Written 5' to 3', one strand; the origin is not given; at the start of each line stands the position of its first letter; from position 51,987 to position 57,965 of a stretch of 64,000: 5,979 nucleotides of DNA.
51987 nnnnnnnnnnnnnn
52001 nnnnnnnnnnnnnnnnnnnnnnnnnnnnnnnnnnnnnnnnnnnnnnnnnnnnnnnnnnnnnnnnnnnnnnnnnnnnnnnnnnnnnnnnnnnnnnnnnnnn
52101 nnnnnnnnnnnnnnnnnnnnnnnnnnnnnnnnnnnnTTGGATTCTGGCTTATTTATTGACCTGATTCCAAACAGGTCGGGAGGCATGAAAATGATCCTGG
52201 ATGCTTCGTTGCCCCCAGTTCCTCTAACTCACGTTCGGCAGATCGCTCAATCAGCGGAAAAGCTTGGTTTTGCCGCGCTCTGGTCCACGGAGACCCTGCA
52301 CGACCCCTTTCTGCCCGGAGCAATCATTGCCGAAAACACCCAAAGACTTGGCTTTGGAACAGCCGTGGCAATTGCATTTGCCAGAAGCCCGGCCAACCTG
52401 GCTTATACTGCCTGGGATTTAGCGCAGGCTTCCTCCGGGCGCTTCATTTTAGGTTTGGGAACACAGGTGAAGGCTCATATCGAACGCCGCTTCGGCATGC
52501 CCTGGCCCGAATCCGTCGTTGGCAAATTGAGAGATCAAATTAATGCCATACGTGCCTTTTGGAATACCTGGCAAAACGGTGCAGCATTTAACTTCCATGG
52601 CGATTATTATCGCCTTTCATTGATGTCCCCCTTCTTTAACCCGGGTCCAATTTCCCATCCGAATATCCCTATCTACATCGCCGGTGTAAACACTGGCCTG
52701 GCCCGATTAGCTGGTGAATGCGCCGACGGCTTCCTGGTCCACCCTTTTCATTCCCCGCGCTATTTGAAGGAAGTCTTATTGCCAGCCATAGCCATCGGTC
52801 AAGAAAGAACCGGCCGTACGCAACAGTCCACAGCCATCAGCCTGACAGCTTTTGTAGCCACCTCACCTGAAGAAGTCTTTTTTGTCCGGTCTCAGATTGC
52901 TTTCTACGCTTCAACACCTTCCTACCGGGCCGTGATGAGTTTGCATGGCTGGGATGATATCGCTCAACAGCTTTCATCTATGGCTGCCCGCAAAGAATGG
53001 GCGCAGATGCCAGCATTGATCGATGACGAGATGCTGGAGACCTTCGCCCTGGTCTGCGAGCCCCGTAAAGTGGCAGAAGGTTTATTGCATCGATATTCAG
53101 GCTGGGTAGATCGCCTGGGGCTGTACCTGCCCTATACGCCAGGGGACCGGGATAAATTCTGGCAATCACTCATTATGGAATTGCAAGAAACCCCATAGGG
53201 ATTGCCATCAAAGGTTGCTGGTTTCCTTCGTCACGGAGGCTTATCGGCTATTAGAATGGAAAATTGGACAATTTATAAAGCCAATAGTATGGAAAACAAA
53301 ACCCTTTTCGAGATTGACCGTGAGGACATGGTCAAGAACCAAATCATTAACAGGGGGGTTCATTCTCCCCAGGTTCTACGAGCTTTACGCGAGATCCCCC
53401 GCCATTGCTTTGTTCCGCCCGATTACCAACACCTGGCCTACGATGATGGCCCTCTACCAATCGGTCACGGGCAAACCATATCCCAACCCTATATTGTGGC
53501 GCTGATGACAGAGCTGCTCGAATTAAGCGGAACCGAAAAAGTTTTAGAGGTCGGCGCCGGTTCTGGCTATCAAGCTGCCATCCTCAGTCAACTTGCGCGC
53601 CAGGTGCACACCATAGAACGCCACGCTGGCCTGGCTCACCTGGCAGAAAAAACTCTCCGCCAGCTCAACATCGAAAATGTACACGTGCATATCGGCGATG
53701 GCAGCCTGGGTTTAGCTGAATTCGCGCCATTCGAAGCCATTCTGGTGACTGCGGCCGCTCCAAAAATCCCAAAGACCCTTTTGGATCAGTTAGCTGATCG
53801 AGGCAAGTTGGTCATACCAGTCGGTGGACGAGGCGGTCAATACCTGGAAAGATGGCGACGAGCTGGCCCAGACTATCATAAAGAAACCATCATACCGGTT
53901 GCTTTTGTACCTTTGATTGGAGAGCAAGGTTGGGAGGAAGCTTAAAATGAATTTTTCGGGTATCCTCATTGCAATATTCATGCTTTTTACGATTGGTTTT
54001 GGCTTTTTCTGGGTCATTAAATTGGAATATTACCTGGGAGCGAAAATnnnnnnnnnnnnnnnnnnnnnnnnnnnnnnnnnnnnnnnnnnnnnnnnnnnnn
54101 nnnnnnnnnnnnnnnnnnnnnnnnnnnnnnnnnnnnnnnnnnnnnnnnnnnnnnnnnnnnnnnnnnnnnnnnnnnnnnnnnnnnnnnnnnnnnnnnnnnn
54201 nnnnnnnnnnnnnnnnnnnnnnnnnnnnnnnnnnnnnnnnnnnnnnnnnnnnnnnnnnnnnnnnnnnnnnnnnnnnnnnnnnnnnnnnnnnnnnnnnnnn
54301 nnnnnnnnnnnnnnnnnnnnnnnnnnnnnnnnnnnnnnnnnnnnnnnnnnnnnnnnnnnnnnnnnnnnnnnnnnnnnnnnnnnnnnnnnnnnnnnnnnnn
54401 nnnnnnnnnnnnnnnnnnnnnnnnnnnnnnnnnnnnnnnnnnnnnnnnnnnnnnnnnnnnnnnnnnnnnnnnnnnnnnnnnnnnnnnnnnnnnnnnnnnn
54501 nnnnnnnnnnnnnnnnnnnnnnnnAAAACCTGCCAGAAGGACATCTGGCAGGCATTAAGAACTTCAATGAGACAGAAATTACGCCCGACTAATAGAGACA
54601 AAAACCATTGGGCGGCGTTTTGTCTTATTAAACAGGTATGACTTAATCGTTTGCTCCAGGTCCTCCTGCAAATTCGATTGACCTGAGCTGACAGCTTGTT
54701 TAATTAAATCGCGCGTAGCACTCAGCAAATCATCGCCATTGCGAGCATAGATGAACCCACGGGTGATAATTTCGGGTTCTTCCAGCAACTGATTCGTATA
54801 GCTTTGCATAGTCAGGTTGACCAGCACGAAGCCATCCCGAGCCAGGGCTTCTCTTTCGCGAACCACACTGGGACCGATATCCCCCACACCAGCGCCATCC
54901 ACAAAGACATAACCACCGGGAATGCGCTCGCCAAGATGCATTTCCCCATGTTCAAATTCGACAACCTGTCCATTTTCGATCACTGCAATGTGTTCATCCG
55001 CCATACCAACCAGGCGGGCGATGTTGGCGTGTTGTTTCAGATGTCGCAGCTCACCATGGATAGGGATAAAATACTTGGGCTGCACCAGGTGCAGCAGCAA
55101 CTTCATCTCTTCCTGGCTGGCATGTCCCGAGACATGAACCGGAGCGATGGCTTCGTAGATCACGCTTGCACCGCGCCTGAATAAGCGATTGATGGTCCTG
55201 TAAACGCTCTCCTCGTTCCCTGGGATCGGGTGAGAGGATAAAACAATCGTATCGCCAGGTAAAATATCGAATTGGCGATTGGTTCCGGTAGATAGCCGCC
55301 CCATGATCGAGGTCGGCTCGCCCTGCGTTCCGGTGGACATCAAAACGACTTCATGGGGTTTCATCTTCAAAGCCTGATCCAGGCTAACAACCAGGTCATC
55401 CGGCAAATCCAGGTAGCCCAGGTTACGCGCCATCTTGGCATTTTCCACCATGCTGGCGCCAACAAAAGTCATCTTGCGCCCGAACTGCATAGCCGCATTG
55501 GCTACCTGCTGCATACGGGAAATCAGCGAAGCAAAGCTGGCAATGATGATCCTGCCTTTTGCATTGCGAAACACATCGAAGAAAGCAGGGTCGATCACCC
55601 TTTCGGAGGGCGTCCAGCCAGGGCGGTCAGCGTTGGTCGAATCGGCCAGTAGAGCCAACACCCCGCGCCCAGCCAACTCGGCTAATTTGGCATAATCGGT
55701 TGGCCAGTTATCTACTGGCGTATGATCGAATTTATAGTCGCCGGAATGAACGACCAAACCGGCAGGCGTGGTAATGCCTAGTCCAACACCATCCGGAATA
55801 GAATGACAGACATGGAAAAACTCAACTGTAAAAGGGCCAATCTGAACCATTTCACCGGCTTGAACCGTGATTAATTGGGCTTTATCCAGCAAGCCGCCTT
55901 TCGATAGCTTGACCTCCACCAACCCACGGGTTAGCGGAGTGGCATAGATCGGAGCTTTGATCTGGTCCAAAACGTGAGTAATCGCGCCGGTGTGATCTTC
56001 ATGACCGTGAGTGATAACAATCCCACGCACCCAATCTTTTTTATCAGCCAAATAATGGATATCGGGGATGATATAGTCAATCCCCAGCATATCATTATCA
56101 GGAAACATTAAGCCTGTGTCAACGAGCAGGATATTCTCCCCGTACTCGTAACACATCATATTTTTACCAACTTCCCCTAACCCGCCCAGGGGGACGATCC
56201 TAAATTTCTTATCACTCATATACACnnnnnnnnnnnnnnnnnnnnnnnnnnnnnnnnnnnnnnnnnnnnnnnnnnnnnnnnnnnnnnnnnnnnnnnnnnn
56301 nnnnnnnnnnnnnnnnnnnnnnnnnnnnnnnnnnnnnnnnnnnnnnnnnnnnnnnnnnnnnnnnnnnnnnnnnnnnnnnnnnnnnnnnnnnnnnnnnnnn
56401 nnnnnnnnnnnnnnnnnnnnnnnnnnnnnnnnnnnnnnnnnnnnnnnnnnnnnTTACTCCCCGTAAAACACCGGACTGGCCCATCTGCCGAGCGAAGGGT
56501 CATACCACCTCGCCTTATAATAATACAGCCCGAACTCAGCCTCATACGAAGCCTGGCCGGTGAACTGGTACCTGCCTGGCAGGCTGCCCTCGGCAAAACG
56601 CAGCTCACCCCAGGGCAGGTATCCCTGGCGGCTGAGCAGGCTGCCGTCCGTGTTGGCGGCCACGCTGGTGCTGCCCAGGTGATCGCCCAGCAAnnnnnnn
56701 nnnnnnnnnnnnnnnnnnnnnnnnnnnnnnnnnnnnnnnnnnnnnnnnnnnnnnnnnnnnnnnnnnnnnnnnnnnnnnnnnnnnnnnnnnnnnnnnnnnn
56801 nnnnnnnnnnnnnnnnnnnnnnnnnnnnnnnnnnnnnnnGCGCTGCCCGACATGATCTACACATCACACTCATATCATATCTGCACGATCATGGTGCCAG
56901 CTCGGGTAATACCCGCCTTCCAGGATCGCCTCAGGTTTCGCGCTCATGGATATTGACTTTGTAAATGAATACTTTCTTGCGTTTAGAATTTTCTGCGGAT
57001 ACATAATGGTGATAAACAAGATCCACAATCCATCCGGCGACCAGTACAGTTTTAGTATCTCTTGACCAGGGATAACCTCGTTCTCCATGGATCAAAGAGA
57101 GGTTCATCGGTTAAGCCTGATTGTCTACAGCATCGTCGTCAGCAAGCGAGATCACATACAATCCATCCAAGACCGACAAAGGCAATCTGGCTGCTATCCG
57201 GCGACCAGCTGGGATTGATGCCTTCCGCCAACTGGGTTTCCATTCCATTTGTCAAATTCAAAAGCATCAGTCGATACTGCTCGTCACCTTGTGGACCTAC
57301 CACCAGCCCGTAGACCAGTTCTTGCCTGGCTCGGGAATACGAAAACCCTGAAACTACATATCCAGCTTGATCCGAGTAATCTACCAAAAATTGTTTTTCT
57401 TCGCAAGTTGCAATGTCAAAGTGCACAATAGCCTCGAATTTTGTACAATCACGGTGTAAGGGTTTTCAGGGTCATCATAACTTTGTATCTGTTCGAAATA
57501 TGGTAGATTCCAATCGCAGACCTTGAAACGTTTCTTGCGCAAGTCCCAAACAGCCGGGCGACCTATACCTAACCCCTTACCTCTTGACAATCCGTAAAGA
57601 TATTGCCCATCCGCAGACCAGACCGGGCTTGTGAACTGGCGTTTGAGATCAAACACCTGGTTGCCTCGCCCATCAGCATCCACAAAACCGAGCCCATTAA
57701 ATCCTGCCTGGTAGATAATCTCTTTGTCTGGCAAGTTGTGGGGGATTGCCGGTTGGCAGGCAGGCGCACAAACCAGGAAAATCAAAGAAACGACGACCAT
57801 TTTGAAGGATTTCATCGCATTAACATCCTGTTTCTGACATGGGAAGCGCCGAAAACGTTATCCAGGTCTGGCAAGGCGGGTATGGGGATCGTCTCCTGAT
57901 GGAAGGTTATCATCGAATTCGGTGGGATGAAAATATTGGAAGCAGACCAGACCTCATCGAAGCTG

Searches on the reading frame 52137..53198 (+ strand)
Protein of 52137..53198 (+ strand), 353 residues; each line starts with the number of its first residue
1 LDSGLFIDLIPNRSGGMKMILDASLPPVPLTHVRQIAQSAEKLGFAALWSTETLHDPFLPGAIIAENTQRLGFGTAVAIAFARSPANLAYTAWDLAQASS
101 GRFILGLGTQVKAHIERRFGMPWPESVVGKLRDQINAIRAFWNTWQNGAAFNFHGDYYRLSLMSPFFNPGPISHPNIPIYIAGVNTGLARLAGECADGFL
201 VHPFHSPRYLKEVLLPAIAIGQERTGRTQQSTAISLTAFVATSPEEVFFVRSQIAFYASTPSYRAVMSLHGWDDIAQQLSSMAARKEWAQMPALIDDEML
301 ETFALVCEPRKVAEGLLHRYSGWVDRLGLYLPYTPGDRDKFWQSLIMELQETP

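Call 24: search_protein_families(library=pfam, proteins=[window:52137-53198:+], max_evalue=0.0001)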
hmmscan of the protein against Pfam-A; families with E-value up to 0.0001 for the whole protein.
window:52137-53198:+ (353 aa): 1 family
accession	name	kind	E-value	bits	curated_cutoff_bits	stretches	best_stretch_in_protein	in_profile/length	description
PF00296.26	Bac_luciferase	-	3e-63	214.5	27.9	1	28-323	20-311/314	Luciferase-like monooxygenase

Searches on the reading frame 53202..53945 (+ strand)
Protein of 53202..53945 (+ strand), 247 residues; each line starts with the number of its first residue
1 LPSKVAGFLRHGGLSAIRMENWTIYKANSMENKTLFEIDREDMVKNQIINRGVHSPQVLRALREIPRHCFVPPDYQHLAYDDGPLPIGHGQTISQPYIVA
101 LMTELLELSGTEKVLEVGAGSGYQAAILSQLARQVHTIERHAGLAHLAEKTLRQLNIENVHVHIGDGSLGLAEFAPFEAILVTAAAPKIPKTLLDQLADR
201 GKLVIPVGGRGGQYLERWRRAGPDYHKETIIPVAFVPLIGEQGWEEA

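Call 24: search_protein_families(library=pfam, proteins=[window:53202-53945:+], max_evalue=0.0001)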
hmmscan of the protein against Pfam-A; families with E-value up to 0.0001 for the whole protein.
window:53202-53945:+ (247 aa): 2 families
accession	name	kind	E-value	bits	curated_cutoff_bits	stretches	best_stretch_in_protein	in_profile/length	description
PF01135.25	PCMT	-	5e-63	213.1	20.3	1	41-241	4-208/210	Protein-L-isoaspartate(D-aspartate) O-methyltransferase (PCMT)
PF00398.26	RrnaAD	-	6.3e-06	25.9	24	1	105-162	25-80/263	Ribosomal RNA adenine dimethylase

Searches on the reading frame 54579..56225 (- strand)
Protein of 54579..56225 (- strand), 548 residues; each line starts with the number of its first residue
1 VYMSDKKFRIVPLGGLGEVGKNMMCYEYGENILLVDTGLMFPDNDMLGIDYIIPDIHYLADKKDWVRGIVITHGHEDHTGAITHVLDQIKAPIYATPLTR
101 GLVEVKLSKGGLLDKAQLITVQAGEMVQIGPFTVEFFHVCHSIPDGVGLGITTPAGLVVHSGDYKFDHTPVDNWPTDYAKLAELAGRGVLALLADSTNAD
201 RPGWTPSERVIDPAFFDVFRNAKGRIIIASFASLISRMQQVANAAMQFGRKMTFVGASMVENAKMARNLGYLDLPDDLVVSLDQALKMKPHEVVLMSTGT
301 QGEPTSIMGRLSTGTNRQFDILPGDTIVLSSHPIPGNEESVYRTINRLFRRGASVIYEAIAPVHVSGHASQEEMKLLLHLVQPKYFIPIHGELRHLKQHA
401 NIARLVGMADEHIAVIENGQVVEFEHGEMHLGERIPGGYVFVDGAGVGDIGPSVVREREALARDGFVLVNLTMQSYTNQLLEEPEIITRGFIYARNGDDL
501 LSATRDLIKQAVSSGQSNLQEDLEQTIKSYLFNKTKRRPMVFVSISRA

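Call 4: search_protein_families(library=pfam, proteins=[window:54579-56225:-], max_evalue=0.01)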
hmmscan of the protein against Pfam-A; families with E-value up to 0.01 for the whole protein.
window:54579-56225:- (548 aa): 5 families
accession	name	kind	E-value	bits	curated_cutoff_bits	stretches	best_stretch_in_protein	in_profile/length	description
PF22505.1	RNase_J_b_CASP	-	1.6e-43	147.9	27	1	223-348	1-126/126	Ribonuclease J, beta-CASP domain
PF17770.6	RNase_J_C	-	4.7e-21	76.1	23.8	1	454-547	1-101/102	Ribonuclease J C-terminal domain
PF07521.17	RMMBL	-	7.9e-10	39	21.6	1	360-401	8-50/63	Zn-dependent metallo-hydrolase RNA specificity domain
PF12706.13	Lactamase_B_2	-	1.2e-08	35.3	27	1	62-165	27-144/200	Beta-lactamase superfamily domain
PF00753.33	Lactamase_B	-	2.6e-08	34.5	22.7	1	20-111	5-89/196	Metallo-beta-lactamase superfamily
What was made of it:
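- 54579..56225 (-): rnj (RNase J), the flanking housekeeping gene. Pfam RNase_J domains (call 4).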

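Call 25: find_homologous_proteins(query=window:54579-56225:-, max_evalue=1e-50)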
Query window:54579-56225:- (548 aa): 8000 proteins with E <= 1e-50 among 8000 candidates; the best 120 are listed.
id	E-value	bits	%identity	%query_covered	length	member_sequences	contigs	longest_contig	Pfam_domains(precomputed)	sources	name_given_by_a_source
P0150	0.0e+0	1233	100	100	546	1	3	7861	PF17770.8,PF12706.14,PF22505.2,PF07521.18,PF00753.34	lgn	-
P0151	0.0e+0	1177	94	100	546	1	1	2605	PF17770.8,PF12706.14,PF22505.2,PF07521.18,PF00753.34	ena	-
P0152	0.0e+0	1175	94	100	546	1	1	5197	PF17770.8,PF12706.14,PF22505.2,PF23023.2,PF07521.18,PF00753.34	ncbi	-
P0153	0.0e+0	1168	94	100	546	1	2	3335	PF17770.8,PF12706.14,PF22505.2,PF07521.18,PF00753.34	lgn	-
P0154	0.0e+0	1164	93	100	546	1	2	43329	PF17770.8,PF12706.14,PF22505.2,PF07521.18,PF00753.34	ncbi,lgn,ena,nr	ncbi:MAG TPA: ribonuclease J [Anaerolineales bacterium]|nr:ribonuclease J [Anaerolineales bacterium]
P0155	0.0e+0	1159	93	99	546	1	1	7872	PF17770.8,PF12706.14,PF22505.2,PF07521.18,PF00753.34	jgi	jgi:ribonuclease J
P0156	0.0e+0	1155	92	100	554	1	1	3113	PF17770.8,PF12706.14,PF22505.2,PF07521.18,PF00753.34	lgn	-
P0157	0.0e+0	1154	92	100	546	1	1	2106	PF17770.8,PF12706.14,PF22505.2,PF07521.18,PF00753.34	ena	-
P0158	0.0e+0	1153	92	100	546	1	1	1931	PF17770.8,PF12706.14,PF22505.2,PF23023.2,PF07521.18,PF00753.34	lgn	-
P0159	0.0e+0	1144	91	99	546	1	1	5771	PF17770.8,PF12706.14,PF22505.2,PF07521.18,PF00753.34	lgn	-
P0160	0.0e+0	1143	93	98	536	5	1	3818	PF17770.8,PF12706.14,PF22505.2,PF07521.18,PF00753.34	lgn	-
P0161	0.0e+0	1116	93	96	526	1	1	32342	PF17770.8,PF12706.14,PF22505.2,PF07521.18,PF00753.34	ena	-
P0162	0.0e+0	1086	87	99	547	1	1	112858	PF17770.8,PF12706.14,PF22505.2,PF07521.18,PF00753.34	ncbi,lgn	-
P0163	0.0e+0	1083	86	100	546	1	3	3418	PF17770.8,PF12706.14,PF22505.2,PF07521.18,PF00753.34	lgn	-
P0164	0.0e+0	1081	86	100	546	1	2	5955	PF17770.8,PF12706.14,PF22505.2,PF07521.18,PF00753.34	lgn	-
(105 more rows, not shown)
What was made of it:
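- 54579..56225 (-): 93% identical to an Anaerolineales MAG protein (call 25).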

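Call 26: find_encoding_contigs(protein=P0154, flank=10000, max_places=3)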
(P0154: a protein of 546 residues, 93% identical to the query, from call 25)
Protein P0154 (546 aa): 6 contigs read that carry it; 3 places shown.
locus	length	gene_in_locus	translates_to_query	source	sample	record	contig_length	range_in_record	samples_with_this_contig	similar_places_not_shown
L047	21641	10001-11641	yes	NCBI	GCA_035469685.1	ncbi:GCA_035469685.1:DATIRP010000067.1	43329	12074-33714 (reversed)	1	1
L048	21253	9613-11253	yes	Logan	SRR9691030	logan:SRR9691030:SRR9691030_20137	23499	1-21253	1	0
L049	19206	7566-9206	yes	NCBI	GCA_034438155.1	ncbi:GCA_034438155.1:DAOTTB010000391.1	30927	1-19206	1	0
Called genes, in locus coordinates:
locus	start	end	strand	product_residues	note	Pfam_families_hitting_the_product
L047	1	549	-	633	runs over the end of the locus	PF00012:HSP70, PF06723:MreB_Mbl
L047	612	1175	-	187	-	PF01025:GrpE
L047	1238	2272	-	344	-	PF01628:HrcA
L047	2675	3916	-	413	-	PF07690:MFS_1, PF13347:MFS_2, PF03209:PUCC, PF07690:MFS_1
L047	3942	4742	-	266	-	PF01746:tRNA_m1G_MT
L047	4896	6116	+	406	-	PF00515:TPR_1 (faint), PF14559:TPR_19 (weak), PF13432:TPR_16 (weak), PF23914:TPR_CcmH_CycH (weak), PF13432:TPR_16 (weak), PF13414:TPR_11 (weak), PF13432:TPR_16, PF14559:TPR_19 (weak), +13 more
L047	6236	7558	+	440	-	PF00515:TPR_1 (faint), PF07719:TPR_2 (faint), PF13181:TPR_8 (faint), PF13424:TPR_12 (faint), PF13428:TPR_14 (faint), PF13431:TPR_17 (faint), PF13432:TPR_16 (faint), PF14559:TPR_19 (faint), +3 more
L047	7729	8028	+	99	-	PF00166:Cpn10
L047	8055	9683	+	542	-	PF00118:Cpn60_TCP1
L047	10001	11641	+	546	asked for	PF00753:Lactamase_B, PF12706:Lactamase_B_2 (weak), PF22505:RNase_J_b_CASP, PF07521:RMMBL, PF17770:RNase_J_C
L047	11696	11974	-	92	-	PF14898:DUF4491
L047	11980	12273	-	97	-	PF14898:DUF4491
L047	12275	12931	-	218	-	PF01135:PCMT, PF13847:Methyltransf_31 (weak)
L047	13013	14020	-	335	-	PF00296:Bac_luciferase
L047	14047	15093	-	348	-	PF05343:Peptidase_M42, PF01546:Peptidase_M20 (weak)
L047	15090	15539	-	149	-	PF20791:Acyl-ACP_TE_C (faint), PF13279:4HBT_2, PF03061:4HBT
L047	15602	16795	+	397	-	-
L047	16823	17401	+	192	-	PF05425:CopD (weak)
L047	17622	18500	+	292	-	PF00571:CBS (weak)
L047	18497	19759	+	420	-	PF00939:Na_sulph_symp, PF02040:ArsB, PF03600:CitMHS, PF16980:CitMHS_2, PF06450:NhaB (weak), PF00939:Na_sulph_symp (weak), PF03600:CitMHS (weak)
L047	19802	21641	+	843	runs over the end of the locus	PF11369:DUF3160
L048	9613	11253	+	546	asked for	PF00753:Lactamase_B, PF12706:Lactamase_B_2 (weak), PF22505:RNase_J_b_CASP, PF07521:RMMBL, PF17770:RNase_J_C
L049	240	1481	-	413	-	PF07690:MFS_1, PF13347:MFS_2, PF03209:PUCC, PF07690:MFS_1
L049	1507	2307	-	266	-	PF01746:tRNA_m1G_MT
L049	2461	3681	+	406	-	PF00515:TPR_1 (faint), PF14559:TPR_19 (weak), PF13432:TPR_16 (weak), PF23914:TPR_CcmH_CycH (weak), PF13432:TPR_16 (weak), PF13414:TPR_11 (weak), PF13432:TPR_16, PF14559:TPR_19 (weak), +13 more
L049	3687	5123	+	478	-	PF00515:TPR_1 (faint), PF07719:TPR_2 (faint), PF13181:TPR_8 (faint), PF13424:TPR_12 (faint), PF13428:TPR_14 (faint), PF13431:TPR_17 (faint), PF14559:TPR_19 (faint), PF21033:RMD1-3 (faint), +2 more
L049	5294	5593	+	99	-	PF00166:Cpn10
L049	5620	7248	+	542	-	PF00118:Cpn60_TCP1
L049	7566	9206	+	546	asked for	PF00753:Lactamase_B, PF12706:Lactamase_B_2 (weak), PF22505:RNase_J_b_CASP, PF07521:RMMBL, PF17770:RNase_J_C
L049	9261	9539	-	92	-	PF14898:DUF4491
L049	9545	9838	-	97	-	PF14898:DUF4491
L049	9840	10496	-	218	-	PF01135:PCMT, PF13847:Methyltransf_31 (weak)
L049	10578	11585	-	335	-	PF00296:Bac_luciferase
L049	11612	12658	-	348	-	PF05343:Peptidase_M42, PF01546:Peptidase_M20 (weak)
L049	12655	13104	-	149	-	PF20791:Acyl-ACP_TE_C (faint), PF13279:4HBT_2, PF03061:4HBT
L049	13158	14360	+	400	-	-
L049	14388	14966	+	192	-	PF05425:CopD (weak)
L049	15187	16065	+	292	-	PF00571:CBS (weak)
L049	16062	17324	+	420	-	PF00939:Na_sulph_symp, PF02040:ArsB, PF03600:CitMHS, PF16980:CitMHS_2, PF06450:NhaB (weak), PF00939:Na_sulph_symp (weak), PF03600:CitMHS (weak)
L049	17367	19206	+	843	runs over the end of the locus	PF11369:DUF3160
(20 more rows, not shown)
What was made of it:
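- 54579..56225 (-): Synteny with L047-L049 (call 26).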

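Call 27: find_encoding_contigs(protein=P0150, flank=10000, max_places=4)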
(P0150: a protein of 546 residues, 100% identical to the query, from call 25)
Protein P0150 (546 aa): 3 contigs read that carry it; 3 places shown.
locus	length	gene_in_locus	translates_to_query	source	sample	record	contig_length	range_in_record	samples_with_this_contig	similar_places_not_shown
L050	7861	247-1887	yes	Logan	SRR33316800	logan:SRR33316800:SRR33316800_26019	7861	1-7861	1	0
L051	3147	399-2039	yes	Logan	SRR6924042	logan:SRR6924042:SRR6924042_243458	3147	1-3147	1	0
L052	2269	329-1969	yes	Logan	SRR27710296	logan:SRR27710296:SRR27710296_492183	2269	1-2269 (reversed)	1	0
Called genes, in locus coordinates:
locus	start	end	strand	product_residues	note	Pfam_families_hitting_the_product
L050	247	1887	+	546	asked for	PF00753:Lactamase_B, PF12706:Lactamase_B_2 (weak), PF22505:RNase_J_b_CASP, PF07521:RMMBL, PF17770:RNase_J_C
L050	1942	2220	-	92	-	PF14898:DUF4491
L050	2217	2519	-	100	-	PF14898:DUF4491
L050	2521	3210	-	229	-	PF01135:PCMT, PF00398:RrnaAD (weak)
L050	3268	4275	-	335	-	PF00296:Bac_luciferase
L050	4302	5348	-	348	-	PF05343:Peptidase_M42, PF01546:Peptidase_M20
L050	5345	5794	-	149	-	PF20791:Acyl-ACP_TE_C (faint), PF13279:4HBT_2, PF03061:4HBT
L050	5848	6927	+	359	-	-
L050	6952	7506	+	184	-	PF05425:CopD (weak)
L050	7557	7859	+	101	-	?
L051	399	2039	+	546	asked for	PF00753:Lactamase_B, PF12706:Lactamase_B_2 (weak), PF22505:RNase_J_b_CASP, PF07521:RMMBL, PF17770:RNase_J_C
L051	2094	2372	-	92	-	PF14898:DUF4491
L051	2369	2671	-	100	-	PF14898:DUF4491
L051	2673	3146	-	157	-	?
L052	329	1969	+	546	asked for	PF00753:Lactamase_B, PF12706:Lactamase_B_2 (weak), PF22505:RNase_J_b_CASP, PF07521:RMMBL, PF17770:RNase_J_C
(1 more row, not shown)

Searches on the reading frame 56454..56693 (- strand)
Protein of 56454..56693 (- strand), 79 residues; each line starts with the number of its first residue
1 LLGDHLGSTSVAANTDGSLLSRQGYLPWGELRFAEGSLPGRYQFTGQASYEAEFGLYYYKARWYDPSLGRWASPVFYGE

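Call 4: search_protein_families(library=pfam, proteins=[window:56454-56693:-], max_evalue=0.01)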
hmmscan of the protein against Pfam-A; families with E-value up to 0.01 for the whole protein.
window:56454-56693:- (79 aa): 0 families

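Call 12: search_protein_families(library=ncbifam, proteins=[window:56454-56693:-], max_evalue=0.01)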
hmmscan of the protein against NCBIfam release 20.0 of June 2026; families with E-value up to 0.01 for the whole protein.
window:56454-56693:- (79 aa): 2 families
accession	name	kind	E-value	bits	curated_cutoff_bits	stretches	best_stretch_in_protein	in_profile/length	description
TIGR03696.1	Rhs_assc_core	domain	1.2e-10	41.7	32.5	1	25-74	1-48/76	RHS repeat-associated core domain-containing protein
NF041261.1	RHS_core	equivalog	0.00039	18.3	2000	1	4-72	1163-1232/1261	RHS element core protein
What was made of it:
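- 56466..56849 (-): Core remnant (iv): truncated at both ends, frameshifted, and without a tip. TIGR03696 matches positions 1-48 of 76 only (call 12).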

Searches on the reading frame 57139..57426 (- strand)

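Call 4: search_protein_families(library=pfam, proteins=[window:57139-57426:-], max_evalue=0.01)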
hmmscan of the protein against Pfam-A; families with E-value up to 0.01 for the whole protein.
window:57139-57426:- (95 aa): 1 family
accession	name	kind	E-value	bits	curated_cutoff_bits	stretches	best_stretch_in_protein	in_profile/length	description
PF07676.18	PD40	-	0.00096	19.5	20.9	1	69-84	11-26/38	WD40-like Beta Propeller Repeat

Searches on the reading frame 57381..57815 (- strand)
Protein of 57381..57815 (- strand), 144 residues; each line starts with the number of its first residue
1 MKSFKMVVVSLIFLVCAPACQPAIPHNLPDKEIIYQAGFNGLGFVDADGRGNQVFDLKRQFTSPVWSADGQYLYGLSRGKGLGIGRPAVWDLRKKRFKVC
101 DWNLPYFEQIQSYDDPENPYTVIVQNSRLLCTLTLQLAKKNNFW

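Call 4: search_protein_families(library=pfam, proteins=[window:57381-57815:-], max_evalue=0.01)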
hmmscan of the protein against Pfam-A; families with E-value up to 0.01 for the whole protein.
window:57381-57815:- (144 aa): 1 family
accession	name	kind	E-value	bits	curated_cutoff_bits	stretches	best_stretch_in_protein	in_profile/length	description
PF07676.18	PD40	-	0.00047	20.5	20.9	1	62-84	12-31/38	WD40-like Beta Propeller Repeat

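Call 12: search_protein_families(library=ncbifam, proteins=[window:57381-57815:-], max_evalue=0.01)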
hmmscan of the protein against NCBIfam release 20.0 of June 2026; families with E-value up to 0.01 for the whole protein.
window:57381-57815:- (144 aa): 0 families

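Call 78: find_encoding_contigs(protein=window:57381-57815:-, flank=3000, max_places=5)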
Protein window:57381-57815:- (144 aa): no gene with exactly this product is on record in the collection.
